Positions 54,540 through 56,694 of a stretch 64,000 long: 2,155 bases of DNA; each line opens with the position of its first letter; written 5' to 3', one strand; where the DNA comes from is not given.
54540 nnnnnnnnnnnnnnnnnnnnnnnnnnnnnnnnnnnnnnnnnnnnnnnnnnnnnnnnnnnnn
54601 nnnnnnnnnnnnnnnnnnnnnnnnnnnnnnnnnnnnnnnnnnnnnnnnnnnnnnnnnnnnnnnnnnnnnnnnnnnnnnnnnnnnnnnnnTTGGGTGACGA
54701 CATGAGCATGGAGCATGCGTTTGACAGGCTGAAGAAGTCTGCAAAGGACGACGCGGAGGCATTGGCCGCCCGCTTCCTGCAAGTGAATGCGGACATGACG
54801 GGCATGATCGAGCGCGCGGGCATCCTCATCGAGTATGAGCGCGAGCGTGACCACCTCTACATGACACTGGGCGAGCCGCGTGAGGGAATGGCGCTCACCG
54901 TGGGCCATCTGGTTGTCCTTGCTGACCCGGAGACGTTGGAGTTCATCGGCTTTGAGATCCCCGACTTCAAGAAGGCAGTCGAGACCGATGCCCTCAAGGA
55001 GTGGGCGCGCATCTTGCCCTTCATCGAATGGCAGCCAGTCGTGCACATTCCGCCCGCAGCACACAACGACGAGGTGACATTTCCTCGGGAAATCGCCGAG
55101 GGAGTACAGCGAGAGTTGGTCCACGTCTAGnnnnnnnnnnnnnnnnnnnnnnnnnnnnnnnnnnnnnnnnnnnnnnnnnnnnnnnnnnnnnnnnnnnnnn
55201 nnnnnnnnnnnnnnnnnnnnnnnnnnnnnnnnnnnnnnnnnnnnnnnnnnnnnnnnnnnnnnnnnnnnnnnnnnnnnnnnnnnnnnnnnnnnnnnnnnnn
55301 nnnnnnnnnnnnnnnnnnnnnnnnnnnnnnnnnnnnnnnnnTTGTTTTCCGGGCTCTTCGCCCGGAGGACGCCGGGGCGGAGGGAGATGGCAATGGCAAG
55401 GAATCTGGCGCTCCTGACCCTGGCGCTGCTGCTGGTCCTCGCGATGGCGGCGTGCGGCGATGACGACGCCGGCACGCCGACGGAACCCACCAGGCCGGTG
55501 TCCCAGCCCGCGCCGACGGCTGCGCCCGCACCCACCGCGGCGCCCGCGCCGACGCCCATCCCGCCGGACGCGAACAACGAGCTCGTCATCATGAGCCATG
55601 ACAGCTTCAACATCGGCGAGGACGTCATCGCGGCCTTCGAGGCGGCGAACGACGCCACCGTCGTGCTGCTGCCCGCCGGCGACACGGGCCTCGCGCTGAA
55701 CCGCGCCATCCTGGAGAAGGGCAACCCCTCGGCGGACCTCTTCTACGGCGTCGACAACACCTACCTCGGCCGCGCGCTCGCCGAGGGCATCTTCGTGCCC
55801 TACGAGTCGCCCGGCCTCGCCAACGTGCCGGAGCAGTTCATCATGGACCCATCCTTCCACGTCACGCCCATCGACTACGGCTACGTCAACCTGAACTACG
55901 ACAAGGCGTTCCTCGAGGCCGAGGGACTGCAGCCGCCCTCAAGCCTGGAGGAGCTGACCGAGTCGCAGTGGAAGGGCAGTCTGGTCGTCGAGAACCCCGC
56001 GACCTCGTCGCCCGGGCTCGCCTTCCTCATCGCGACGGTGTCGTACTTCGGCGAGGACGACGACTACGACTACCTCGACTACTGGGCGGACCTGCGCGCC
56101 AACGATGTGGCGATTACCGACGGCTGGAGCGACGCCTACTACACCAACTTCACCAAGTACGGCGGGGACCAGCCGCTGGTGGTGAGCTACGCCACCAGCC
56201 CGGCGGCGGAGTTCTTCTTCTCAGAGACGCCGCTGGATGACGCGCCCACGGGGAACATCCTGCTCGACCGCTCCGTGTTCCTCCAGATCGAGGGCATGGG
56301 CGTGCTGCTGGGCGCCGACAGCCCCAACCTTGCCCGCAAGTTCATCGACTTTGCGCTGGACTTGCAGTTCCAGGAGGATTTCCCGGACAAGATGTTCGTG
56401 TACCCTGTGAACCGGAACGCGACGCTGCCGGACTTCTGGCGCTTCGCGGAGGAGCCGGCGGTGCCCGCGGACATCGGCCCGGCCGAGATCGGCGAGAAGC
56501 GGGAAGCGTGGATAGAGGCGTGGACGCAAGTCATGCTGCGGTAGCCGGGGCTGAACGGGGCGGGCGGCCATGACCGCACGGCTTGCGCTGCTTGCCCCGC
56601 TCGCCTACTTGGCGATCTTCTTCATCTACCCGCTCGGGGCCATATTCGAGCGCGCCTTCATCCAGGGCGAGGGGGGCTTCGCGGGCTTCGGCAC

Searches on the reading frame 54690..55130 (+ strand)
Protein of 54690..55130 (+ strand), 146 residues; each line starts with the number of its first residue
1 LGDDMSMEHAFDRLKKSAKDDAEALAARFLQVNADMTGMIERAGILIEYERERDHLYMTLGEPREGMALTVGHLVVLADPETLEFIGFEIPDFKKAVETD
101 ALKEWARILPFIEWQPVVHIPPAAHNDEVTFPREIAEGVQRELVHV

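Call 7: search_protein_families(library=pfam, proteins=[window:54690-55130:+], max_evalue=0.01)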
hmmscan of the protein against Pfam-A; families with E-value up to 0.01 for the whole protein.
window:54690-55130:+ (146 aa): 0 families

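Call 8: search_protein_families(library=ncbifam, proteins=[window:54690-55130:+], max_evalue=0.01)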
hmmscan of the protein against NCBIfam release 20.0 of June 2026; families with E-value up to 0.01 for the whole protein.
window:54690-55130:+ (146 aa): 0 families

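Call 63: search_protein_families(library=pfam, proteins=[window:54690-55130:+], max_evalue=1)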
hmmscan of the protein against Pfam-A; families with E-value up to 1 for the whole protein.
window:54690-55130:+ (146 aa): 0 families

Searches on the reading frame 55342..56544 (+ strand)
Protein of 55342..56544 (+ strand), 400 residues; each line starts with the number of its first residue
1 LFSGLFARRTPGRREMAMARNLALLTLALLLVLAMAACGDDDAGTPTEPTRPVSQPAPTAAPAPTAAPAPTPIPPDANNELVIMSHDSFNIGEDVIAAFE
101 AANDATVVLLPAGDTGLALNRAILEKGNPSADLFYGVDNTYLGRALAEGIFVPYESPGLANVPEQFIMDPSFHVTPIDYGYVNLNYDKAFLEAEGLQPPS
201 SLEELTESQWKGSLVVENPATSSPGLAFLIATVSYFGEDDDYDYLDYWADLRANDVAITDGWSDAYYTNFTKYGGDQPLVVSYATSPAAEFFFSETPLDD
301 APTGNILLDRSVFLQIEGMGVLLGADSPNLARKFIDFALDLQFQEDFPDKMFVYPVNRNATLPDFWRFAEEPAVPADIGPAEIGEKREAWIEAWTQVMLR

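Call 7: search_protein_families(library=pfam, proteins=[window:55342-56544:+], max_evalue=0.01)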
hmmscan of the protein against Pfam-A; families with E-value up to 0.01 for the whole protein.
window:55342-56544:+ (400 aa): 3 families
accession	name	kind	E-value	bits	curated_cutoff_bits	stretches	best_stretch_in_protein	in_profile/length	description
PF13343.11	SBP_bac_6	-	8.2e-20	71.8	24.6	1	128-361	1-224/245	Bacterial extracellular solute-binding protein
PF13416.11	SBP_bac_8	-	3.2e-15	57.1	27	1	95-375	2-278/279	Bacterial extracellular solute-binding protein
PF13531.11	SBP_bac_11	-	1.1e-05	25.7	25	1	93-342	14-216/227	Bacterial extracellular solute-binding protein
